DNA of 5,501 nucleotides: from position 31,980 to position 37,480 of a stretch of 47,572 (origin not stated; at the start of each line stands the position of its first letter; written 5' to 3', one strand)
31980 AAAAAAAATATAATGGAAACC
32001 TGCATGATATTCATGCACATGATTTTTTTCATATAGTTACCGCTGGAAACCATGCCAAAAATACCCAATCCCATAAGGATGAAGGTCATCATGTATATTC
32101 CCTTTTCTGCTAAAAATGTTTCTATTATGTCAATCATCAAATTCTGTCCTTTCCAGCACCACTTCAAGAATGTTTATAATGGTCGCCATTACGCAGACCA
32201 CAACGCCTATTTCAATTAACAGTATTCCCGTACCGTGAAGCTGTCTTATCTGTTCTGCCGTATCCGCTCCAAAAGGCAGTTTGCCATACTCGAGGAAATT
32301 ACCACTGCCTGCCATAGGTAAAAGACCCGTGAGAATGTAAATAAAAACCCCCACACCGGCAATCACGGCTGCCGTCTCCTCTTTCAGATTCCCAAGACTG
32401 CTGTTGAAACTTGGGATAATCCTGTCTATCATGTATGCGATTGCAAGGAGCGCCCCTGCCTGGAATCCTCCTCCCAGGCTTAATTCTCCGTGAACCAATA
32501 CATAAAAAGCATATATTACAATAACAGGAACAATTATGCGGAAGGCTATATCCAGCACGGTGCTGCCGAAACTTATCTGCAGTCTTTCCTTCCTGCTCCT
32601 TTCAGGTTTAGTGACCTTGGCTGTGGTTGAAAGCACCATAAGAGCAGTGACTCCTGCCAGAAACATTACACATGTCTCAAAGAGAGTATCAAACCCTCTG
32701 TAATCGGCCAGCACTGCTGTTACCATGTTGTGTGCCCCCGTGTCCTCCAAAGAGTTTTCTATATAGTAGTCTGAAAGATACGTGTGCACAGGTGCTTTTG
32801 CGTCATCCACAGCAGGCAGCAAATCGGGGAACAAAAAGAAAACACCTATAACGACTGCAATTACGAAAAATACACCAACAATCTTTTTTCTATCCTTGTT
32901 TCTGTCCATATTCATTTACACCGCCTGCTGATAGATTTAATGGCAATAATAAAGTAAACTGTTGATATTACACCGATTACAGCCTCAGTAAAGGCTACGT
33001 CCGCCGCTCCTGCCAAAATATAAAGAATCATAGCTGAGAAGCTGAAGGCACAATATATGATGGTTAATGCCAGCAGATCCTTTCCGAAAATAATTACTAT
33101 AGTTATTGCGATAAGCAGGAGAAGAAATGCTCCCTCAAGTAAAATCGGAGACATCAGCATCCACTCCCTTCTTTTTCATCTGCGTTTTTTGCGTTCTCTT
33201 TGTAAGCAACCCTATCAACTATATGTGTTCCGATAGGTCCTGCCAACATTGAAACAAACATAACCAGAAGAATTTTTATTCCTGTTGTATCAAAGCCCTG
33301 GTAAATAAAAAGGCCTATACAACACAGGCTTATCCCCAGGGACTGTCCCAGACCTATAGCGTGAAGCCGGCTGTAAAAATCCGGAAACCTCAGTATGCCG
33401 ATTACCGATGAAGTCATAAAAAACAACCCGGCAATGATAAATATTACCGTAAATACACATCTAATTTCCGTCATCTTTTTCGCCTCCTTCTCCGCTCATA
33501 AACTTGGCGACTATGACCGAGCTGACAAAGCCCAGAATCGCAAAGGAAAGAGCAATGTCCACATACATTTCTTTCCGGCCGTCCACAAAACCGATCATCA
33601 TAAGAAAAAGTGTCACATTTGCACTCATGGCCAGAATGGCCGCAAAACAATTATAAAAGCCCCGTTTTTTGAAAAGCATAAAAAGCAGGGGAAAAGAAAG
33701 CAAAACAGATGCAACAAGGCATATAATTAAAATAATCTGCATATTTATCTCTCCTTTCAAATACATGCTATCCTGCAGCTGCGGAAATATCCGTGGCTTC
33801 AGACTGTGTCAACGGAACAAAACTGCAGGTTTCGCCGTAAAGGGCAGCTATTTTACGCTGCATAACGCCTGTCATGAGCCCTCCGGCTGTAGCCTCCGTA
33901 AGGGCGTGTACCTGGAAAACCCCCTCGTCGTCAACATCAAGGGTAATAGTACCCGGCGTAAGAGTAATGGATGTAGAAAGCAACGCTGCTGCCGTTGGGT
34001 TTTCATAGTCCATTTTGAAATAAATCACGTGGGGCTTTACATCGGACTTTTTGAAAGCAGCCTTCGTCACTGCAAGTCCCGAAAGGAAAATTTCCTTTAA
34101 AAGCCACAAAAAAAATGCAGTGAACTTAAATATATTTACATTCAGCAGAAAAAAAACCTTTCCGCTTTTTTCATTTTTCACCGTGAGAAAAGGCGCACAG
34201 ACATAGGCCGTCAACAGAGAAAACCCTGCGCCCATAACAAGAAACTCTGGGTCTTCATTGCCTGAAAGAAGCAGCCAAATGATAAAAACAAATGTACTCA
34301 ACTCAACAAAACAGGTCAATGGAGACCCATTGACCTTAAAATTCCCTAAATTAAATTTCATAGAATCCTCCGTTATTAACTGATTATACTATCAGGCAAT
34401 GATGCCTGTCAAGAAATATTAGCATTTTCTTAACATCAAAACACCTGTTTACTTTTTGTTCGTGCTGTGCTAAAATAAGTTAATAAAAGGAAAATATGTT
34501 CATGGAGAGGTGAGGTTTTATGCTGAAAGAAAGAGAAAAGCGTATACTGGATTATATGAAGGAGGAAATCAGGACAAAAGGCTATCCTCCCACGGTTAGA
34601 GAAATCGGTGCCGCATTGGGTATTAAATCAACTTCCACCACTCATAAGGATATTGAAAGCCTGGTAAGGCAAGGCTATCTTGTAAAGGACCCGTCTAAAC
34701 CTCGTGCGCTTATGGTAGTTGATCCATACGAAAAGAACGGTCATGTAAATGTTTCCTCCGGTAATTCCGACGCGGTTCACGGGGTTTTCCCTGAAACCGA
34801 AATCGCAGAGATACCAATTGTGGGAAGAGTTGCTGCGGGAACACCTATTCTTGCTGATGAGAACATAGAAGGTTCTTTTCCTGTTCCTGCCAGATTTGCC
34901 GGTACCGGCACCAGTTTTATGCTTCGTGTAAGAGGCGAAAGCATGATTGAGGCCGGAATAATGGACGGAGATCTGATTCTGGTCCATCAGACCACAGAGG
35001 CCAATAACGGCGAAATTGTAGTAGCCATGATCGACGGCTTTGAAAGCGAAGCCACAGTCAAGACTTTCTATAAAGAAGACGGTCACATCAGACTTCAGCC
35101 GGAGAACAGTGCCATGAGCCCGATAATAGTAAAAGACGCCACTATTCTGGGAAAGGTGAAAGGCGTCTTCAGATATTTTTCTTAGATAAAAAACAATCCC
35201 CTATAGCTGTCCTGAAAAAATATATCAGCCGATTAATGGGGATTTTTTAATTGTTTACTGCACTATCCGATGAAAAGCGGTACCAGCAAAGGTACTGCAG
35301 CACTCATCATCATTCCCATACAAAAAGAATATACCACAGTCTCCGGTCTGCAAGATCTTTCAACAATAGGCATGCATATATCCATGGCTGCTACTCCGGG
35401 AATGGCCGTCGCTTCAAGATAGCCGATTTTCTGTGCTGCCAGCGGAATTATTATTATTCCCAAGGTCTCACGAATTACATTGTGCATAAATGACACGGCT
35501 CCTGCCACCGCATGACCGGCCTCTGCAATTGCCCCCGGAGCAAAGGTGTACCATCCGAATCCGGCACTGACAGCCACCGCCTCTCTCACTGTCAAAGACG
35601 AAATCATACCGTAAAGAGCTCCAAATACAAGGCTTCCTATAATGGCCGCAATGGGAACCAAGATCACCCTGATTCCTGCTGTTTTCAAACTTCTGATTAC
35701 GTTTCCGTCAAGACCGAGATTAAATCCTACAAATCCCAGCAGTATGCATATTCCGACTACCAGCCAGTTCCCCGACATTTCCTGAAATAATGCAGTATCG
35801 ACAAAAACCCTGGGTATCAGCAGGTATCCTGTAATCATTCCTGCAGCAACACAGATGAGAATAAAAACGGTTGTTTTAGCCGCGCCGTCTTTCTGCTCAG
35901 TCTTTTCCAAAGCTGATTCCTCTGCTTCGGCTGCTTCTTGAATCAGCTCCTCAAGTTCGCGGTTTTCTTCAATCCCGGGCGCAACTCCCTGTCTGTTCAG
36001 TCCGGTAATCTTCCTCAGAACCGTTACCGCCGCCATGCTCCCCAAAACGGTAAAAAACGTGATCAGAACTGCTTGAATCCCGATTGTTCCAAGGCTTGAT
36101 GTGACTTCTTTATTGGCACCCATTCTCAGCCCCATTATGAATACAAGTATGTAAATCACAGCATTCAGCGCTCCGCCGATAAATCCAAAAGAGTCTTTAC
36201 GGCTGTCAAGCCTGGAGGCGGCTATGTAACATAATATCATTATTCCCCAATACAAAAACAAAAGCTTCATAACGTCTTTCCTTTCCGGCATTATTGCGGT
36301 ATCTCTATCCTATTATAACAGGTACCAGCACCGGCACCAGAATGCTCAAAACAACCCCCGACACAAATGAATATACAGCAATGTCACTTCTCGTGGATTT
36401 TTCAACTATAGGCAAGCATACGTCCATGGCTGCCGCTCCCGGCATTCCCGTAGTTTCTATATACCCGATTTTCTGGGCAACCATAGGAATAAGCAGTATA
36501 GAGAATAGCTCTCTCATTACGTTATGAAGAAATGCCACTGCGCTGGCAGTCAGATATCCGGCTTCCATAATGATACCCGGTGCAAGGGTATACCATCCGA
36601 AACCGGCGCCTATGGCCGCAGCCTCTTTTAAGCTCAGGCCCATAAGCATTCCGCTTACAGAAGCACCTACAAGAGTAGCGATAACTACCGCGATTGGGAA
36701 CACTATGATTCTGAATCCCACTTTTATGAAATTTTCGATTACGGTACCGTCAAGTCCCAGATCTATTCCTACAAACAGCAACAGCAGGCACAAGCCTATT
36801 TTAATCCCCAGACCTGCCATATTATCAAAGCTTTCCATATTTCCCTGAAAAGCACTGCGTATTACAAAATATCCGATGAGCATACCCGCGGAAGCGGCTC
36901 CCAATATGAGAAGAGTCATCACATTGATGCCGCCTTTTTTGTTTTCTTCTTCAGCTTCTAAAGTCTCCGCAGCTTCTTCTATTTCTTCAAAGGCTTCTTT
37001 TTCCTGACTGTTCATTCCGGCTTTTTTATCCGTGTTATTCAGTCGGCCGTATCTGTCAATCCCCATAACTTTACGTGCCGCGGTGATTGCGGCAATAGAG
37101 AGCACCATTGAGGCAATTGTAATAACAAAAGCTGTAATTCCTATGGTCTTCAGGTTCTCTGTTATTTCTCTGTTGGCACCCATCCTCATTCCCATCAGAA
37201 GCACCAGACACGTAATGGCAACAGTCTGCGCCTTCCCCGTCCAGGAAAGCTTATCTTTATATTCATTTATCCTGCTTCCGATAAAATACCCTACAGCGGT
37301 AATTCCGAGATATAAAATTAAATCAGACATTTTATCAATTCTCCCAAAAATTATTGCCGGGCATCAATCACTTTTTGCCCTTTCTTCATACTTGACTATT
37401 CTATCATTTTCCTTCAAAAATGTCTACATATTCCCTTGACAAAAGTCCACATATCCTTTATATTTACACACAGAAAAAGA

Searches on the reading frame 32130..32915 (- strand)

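Call 22: search_protein_families(library=pfam, proteins=[window:32130-32915:-], max_evalue=0.001)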
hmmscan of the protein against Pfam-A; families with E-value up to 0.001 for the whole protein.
window:32130-32915:- (261 aa): 2 families
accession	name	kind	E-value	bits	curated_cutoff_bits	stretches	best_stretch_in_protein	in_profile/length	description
PF04039.18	MnhB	-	6.4e-23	81.8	22.5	1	120-247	1-126/127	Domain related to MnhB subunit of Na+/H+ antiporter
PF20501.3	MbhE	-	2.7e-08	34.2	27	1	41-94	27-80/98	MBH, subunit E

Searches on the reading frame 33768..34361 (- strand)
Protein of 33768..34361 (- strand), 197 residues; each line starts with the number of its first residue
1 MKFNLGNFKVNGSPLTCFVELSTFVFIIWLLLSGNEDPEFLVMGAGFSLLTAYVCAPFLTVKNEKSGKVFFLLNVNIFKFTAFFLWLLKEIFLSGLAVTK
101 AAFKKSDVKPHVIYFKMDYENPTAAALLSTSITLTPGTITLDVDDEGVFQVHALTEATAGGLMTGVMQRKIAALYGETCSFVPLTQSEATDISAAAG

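Call 12: search_protein_families(library=pfam, proteins=[window:33768-34361:-], max_evalue=0.001)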
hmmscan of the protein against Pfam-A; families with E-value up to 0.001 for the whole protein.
window:33768-34361:- (197 aa): 1 family
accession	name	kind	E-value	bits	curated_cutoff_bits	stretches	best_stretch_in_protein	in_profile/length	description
PF01899.21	MNHE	-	3.3e-27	95.5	27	1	24-156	3-127/145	Na+/H+ ion antiporter subunit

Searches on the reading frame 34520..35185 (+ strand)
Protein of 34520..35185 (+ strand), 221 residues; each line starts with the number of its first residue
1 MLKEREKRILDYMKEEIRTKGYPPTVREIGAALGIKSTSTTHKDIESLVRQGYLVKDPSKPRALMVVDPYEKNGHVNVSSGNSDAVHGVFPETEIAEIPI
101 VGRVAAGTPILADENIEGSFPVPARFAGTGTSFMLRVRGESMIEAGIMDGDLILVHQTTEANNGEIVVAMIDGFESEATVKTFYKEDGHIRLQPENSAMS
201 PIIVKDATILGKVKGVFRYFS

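Call 12: search_protein_families(library=pfam, proteins=[window:34520-35185:+], max_evalue=0.001)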
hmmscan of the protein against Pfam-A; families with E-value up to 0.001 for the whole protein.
window:34520-35185:+ (221 aa): 2 families
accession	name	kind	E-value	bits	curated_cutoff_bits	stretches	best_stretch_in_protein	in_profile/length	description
PF00717.28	Peptidase_S24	-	3.7e-36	123.8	23.3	1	99-213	1-115/116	Peptidase S24-like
PF01726.22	LexA_DNA_bind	-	1.5e-17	63.6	23.7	1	2-63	4-65/65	LexA DNA binding domain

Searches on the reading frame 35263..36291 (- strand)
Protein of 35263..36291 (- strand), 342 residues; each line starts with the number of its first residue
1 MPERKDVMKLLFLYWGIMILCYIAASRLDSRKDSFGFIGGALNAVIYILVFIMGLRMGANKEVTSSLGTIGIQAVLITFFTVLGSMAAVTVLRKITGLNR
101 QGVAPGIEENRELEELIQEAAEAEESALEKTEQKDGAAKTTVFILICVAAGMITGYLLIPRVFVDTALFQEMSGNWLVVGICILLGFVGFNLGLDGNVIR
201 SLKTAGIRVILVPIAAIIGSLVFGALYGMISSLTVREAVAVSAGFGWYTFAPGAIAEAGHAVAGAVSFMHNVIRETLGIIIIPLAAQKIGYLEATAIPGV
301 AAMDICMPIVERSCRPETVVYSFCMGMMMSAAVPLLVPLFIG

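Call 12: search_protein_families(library=pfam, proteins=[window:35263-36291:-], max_evalue=0.001)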
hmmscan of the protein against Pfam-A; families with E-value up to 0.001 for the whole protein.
window:35263-36291:- (342 aa): 1 family
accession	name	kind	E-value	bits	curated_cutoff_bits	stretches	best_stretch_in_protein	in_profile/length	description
PF03956.18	Lys_export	-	9.3e-57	192.1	23.8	2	145-341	1-190/190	Lysine exporter LysO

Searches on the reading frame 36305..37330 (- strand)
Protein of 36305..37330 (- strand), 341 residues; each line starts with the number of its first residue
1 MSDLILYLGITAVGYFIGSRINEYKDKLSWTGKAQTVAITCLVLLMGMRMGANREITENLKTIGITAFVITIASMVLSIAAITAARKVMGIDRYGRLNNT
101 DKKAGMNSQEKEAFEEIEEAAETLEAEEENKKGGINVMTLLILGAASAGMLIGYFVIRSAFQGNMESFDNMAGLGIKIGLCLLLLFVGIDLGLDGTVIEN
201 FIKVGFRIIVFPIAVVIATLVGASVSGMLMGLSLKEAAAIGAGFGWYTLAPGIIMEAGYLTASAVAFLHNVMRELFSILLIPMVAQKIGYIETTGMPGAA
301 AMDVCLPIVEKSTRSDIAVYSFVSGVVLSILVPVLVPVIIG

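Call 12: search_protein_families(library=pfam, proteins=[window:36305-37330:-], max_evalue=0.001)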
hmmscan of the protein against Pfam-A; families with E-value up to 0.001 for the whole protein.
window:36305-37330:- (341 aa): 1 family
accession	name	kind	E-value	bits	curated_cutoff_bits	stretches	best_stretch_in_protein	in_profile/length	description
PF03956.18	Lys_export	-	5.9e-57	192.7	23.8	2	145-339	3-189/190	Lysine exporter LysO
